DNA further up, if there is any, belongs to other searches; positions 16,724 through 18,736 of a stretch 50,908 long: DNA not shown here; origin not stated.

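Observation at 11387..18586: Permuted Mrp/Mbh-like antiporter module with a split MrpA and three NuoL/M/N-type subunits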

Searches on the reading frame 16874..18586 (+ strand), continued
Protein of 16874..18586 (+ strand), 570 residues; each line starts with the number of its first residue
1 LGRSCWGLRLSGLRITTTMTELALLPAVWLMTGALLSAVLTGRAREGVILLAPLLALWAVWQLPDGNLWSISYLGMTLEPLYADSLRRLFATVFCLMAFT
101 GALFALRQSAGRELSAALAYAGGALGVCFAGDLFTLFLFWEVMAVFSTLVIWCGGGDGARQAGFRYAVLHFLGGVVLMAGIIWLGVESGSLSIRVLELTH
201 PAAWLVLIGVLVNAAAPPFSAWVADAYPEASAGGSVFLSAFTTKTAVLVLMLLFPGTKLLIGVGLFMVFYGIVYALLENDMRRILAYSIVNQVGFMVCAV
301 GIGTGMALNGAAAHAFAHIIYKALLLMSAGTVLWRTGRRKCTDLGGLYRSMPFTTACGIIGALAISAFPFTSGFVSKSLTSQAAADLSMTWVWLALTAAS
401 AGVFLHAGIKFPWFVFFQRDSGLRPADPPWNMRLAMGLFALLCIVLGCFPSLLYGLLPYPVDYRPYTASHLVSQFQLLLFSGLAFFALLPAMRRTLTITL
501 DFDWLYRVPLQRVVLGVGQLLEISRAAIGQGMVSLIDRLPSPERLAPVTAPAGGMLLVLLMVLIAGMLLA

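Call 50: search_protein_families(library=pfam, proteins=[L061:6-1082:+, L061:1214-2455:+, L061:2483-2779:+, L061:2799-4544:+, L061:4604-6058:+, L061:11673-12293:-, L060:5159-5818:-, L060:4723-5172:-, L060:3841-4713:-, L060:12531-14129:+], max_evalue=0.001)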
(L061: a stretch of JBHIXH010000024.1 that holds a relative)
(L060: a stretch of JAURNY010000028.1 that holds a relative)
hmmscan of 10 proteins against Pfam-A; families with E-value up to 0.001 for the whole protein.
L061:6-1082:+ (358 aa): 2 families
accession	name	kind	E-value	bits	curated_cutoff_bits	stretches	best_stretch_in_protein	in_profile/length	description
PF01339.22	CheB_methylest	-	1.6e-64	217.3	24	1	171-348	1-173/174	CheB methylesterase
PF00072.30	Response_reg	-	1.8e-24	86.4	30.2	1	6-108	1-100/111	Response regulator receiver domain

L061:1214-2455:+ (413 aa): 1 family
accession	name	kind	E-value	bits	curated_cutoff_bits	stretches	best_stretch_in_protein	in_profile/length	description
PF00015.26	MCPsignal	-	5e-29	101.8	34.6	1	179-321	15-153/172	Methyl-accepting chemotaxis protein (MCP) signalling domain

L061:2483-2779:+ (98 aa): 2 families
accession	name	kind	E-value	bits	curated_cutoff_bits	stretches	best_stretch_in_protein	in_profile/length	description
PF13466.11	STAS_2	-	7.2e-10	39.3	29.2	1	17-91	3-79/80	STAS domain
PF01740.26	STAS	-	1.8e-08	34.6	22.6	1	25-95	27-97/106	STAS domain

L061:2799-4544:+ (581 aa): 2 families
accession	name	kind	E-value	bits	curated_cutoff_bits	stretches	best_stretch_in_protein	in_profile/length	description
PF07228.17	SpoIIE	-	1.2e-37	130.2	25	1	212-398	2-191/192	Stage II sporulation protein E (SpoIIE)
PF13581.12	HATPase_c_2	-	1.3e-05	25.6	27.4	1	456-575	30-123/127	Histidine kinase-like ATPase domain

L061:4604-6058:+ (484 aa): 1 family
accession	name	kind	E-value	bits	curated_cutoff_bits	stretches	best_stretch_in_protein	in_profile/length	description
PF03600.22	CitMHS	-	1.8e-32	113.2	31.9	2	52-294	1-233/336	Citrate transporter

L061:11673-12293:- (206 aa): 1 family
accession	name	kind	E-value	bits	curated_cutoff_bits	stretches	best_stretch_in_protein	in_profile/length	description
PF01066.26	CDP-OH_P_transf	-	9e-13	49.3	22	1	32-175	4-135/152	CDP-alcohol phosphatidyltransferase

L060:5159-5818:- (219 aa): 2 families
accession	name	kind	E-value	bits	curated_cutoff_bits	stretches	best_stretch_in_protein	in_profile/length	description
PF02630.20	SCO1-SenC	-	2.2e-42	144.6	22.8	1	59-190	3-133/134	SCO1/SenC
PF00578.27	AhpC-TSA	-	5.8e-05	23.5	26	1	58-128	6-74/124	AhpC/TSA family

L060:4723-5172:- (149 aa): 1 family
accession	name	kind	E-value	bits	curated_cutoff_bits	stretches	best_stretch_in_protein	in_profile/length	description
PF04314.18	PCuAC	-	4.5e-27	94.5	29.4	1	28-134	2-108/109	Copper chaperone PCu(A)C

L060:3841-4713:- (290 aa): 1 family
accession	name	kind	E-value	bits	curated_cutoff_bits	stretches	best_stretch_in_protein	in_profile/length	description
PF02666.20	PS_Dcarbxylase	-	4.7e-57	193.3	22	1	66-284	1-197/198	Phosphatidylserine decarboxylase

L060:12531-14129:+ (532 aa): 12 families
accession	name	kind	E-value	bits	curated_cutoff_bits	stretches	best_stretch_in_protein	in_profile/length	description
PF13177.12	DNA_pol3_delta2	-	1.5e-44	152.3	27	1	21-178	2-160/161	DNA polymerase III, delta subunit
PF12170.13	DNA_pol3_tau_5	-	1.7e-23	83.8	28.8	1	410-529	22-142/142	DNA polymerase III tau subunit V interacting with alpha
PF12169.13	DNA_pol3_gamma3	-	2.3e-20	73.3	24.4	1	233-357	2-129/143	DNA polymerase III subunits gamma and tau domain III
PF22608.2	DNAX_ATPase_lid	-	5.3e-20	71.4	27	1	182-230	1-49/49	DNA polymerase III clamp loader subunit, ATPase lid domain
PF00004.35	AAA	-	5.1e-11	43.6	21.2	1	42-171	2-124/131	ATPase family associated with various cellular activities (AAA)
PF05496.18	RuvB_N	-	5.5e-08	33.2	27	1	11-73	2-68/159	Holliday junction DNA helicase RuvB P-loop domain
PF13173.12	AAA_14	-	9.5e-06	26.1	27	1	39-161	3-102/129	AAA domain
PF13191.12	AAA_16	-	1.5e-05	26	32.6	1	19-104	3-96/167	AAA ATPase domain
PF07728.20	AAA_5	-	1.5e-05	25.4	22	1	42-146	3-93/139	AAA domain (dynein-related subfamily)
PF13401.12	AAA_22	-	2.1e-05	25.3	27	1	41-155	8-121/130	AAA domain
PF07724.20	AAA_2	-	4.5e-05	24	27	1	41-145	6-101/166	AAA domain (Cdc48 subfamily)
PF13238.12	AAA_18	-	6.3e-05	23.9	29.4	1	43-110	3-65/128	AAA domain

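Call 56: find_encoding_contigs(protein=window:16928-18586:+, flank=3000, max_places=3)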
Protein window:16928-18586:+ (552 aa): no gene with exactly this product is on record in the collection.

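Call 74: search_protein_families(library=pfam, proteins=[L004:159-1076:-, L004:898-1197:-, L004:1194-1691:-, L004:1526-1783:-, L004:1780-2355:-, L004:2498-3469:-, L004:3789-4310:+, L022:3744-4358:+], max_evalue=0.001)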
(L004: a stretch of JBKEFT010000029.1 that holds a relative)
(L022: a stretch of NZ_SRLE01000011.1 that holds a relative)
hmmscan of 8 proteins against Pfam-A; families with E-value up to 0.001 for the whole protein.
L004:159-1076:- (305 aa): 2 families
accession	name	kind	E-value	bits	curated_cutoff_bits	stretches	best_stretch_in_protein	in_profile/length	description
PF04039.18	MnhB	-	2.4e-13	50.9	22.5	1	171-267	2-102/127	Domain related to MnhB subunit of Na+/H+ antiporter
PF20501.3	MbhE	-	1.2e-06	28.9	27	1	78-151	7-80/98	MBH, subunit E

L004:898-1197:- (99 aa): 1 family
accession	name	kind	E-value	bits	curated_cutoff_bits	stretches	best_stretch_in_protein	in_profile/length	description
PF13244.11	MbhD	-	2.5e-12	47.2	27.2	1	15-78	3-66/67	MBH, subunit D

L004:1194-1691:- (165 aa): 1 family
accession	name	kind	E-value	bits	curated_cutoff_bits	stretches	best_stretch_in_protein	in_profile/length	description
PF03334.19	PhaG_MnhG_YufB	-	7.4e-24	84.2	23.4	1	65-141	1-77/80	Na+/H+ antiporter subunit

L004:1526-1783:- (85 aa): 1 family
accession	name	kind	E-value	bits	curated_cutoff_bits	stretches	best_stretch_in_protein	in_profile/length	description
PF04066.18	MrpF_PhaF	-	3.1e-10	40.8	23.3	1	31-78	2-49/53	Multiple resistance and pH regulation protein F (MrpF / PhaF)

L004:1780-2355:- (191 aa): 1 family
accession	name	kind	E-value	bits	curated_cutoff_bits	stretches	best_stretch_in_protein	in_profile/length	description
PF01899.21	MNHE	-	3e-23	82.7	27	1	32-176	2-140/145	Na+/H+ ion antiporter subunit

L004:2498-3469:- (323 aa): 2 families
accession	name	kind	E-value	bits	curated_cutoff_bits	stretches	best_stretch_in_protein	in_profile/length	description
PF00126.33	HTH_1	-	2.1e-18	66.4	26.6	1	30-87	2-59/60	Bacterial regulatory helix-turn-helix protein, lysR family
PF03466.25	LysR_substrate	-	5.5e-13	49.2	28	1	117-314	6-202/209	LysR substrate binding domain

L004:3789-4310:+ (173 aa): 1 family
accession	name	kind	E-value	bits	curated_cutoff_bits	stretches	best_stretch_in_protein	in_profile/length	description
PF18602.6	Rap1a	-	5e-10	40.2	27.7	1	47-170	3-90/90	Rap1a immunity proteins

L022:3744-4358:+ (204 aa): 1 family
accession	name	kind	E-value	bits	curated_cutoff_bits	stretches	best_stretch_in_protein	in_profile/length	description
PF18602.6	Rap1a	-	4.3e-09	37.2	27.7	1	78-202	2-90/90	Rap1a immunity proteins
